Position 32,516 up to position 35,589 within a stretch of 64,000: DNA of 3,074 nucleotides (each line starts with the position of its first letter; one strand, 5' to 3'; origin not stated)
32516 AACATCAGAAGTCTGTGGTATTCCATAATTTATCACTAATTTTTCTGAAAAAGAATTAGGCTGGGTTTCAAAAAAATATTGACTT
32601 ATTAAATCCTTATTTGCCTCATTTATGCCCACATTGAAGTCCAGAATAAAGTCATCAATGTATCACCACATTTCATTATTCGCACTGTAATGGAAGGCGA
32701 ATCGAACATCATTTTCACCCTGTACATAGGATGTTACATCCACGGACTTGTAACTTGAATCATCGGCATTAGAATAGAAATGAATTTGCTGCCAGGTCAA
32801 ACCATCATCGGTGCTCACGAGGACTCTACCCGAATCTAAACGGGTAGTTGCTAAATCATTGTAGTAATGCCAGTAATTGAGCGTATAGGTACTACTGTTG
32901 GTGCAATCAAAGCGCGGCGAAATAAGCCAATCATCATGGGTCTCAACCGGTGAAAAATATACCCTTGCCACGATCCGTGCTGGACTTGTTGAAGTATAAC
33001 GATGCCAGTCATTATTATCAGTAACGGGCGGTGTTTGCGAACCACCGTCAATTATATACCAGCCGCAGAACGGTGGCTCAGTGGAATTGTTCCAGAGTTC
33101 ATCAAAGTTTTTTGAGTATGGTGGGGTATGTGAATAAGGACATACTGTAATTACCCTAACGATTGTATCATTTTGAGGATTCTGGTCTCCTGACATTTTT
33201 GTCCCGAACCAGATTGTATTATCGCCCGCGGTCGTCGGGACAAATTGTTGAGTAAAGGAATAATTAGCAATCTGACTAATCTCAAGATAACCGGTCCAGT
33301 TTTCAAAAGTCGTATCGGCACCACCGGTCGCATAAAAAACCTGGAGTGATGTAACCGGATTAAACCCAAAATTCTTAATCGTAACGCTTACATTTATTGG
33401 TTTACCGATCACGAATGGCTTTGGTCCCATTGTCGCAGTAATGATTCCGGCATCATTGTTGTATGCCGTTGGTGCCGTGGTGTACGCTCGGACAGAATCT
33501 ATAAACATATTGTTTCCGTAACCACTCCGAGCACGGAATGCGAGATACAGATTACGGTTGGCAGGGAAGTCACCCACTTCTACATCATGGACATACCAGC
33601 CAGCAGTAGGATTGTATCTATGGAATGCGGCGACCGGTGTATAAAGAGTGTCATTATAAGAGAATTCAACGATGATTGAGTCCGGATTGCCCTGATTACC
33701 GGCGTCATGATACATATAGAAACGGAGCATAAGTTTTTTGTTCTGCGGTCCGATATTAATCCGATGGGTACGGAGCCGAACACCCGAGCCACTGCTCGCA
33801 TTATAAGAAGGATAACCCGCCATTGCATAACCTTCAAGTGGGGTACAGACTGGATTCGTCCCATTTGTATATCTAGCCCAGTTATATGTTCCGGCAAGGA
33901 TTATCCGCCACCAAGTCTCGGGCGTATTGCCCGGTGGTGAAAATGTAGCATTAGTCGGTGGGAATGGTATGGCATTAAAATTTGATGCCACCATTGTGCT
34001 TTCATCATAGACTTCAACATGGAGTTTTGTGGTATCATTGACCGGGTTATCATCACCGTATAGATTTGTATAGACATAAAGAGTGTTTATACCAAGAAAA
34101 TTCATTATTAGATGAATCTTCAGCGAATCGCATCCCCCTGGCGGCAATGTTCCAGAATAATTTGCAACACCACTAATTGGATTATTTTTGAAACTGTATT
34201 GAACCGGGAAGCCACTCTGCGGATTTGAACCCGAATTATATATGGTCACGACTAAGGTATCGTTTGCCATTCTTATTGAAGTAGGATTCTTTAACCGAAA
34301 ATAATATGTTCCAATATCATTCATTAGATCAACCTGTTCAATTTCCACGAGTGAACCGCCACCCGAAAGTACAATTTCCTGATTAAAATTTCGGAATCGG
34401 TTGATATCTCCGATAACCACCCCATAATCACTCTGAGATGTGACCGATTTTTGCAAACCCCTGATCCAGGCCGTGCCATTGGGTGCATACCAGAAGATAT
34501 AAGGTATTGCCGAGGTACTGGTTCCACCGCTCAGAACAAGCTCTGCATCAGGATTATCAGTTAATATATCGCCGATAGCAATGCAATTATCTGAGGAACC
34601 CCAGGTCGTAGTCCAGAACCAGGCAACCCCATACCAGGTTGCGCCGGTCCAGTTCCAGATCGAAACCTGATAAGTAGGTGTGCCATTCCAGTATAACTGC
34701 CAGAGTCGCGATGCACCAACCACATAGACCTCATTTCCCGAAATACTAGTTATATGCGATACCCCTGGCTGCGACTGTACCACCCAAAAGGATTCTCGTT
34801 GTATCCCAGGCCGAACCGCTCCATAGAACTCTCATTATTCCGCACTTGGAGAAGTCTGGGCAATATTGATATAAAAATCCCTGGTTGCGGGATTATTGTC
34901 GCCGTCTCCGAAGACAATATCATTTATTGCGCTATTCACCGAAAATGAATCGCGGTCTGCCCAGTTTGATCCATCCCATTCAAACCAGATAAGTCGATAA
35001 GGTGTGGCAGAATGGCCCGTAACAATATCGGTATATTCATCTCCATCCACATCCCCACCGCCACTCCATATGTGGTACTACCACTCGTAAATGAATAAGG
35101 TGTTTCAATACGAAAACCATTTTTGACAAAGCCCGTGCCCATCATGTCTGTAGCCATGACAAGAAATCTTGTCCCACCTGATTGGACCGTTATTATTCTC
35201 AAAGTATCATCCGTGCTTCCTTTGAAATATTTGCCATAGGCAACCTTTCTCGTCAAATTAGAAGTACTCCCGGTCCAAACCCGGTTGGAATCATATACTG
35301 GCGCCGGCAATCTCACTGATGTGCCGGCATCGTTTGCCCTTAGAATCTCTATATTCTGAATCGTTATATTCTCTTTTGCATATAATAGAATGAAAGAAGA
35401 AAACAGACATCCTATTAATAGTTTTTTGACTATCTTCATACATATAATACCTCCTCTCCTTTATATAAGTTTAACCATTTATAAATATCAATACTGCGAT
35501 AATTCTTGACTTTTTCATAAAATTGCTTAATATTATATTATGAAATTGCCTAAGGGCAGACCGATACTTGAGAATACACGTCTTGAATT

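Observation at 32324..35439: About 1000-aa FG-GAP/MAM-like T9SS cargo gene split by a frameshift, a double stop and an in-frame TGA that severs the sorting domain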

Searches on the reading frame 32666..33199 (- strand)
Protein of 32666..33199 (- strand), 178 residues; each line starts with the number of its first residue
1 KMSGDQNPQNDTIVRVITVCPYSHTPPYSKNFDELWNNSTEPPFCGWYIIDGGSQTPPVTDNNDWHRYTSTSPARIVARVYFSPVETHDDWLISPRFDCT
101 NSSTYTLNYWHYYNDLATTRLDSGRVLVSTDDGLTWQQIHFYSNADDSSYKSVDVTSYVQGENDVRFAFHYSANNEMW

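Call 24: search_protein_families(library=ncbifam, proteins=[window:32666-33199:-], max_evalue=1)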
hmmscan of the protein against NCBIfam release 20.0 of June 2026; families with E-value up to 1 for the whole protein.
window:32666-33199:- (178 aa): 1 family
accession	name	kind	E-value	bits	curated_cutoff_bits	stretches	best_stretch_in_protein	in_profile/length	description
NF038128.1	choice_anch_J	domain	1.3e-13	51.4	30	1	28-176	2-150/162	choice-of-anchor J domain-containing protein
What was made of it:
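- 32648..33118 (-): Second choice-of-anchor J beta-sandwich domain, interrupted by the TGA five residues before its matched end. Call 24.
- Tried and rejected: Its C-terminal 178 aa alone scores 51 bits for NF038128 (call 24).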

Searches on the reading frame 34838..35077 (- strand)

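Call 5: search_protein_families(library=pfam, proteins=[window:34838-35077:-], max_evalue=0.1)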
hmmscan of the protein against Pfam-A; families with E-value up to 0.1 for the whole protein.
window:34838-35077:- (80 aa): 2 families
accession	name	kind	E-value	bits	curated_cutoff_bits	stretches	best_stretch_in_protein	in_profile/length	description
PF13517.12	FG-GAP_3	-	0.0021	19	26.9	1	9-62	1-54/61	FG-GAP-like repeat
PF01839.29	FG-GAP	-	0.017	15.5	22.1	1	7-21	7-21/37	FG-GAP repeat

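Call 6: search_protein_families(library=ncbifam, proteins=[window:34838-35077:-], max_evalue=0.1)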
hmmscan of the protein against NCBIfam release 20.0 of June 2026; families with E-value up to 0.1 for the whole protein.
window:34838-35077:- (80 aa): 0 families

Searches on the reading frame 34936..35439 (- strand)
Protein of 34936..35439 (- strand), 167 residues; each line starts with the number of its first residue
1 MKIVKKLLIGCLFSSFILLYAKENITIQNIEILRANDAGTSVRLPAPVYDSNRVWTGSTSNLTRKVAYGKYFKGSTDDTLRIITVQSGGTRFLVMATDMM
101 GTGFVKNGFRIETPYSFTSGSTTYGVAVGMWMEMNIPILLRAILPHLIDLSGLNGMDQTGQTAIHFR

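Call 5: search_protein_families(library=pfam, proteins=[window:34936-35439:-], max_evalue=0.1)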
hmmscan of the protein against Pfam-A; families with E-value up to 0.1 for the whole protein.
window:34936-35439:- (167 aa): 0 families

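Call 6: search_protein_families(library=ncbifam, proteins=[window:34936-35439:-], max_evalue=0.1)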
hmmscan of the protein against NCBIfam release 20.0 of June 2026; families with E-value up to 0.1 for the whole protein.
window:34936-35439:- (167 aa): 0 families

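Call 26: list_cluster_members(proteins=[P0002, window:34936-35439:-, window:32324-32632:-, P0025])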
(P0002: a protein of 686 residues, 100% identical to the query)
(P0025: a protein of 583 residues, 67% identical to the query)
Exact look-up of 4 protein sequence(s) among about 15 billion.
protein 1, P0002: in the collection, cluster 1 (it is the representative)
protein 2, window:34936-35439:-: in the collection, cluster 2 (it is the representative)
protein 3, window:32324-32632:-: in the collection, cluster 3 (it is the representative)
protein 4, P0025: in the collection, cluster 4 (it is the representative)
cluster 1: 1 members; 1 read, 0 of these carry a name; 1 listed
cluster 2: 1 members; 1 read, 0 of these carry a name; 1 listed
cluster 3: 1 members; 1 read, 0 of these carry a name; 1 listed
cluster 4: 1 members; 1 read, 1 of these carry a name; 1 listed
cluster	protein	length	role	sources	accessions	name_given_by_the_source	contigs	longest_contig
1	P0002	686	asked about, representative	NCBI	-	-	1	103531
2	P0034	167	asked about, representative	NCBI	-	-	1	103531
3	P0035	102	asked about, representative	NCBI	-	-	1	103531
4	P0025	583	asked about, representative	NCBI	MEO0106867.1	MAG: hypothetical protein ABIL46_06020 [candidate division WOR-3 bacterium]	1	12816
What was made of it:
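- On Pseudogene (inactivated orthologue of a functional gene): No reads are available, and only one assembly holds these sequences (call 26).
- The three ORF products each occur once, on a single 103,531-bp NCBI contig (call 26).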
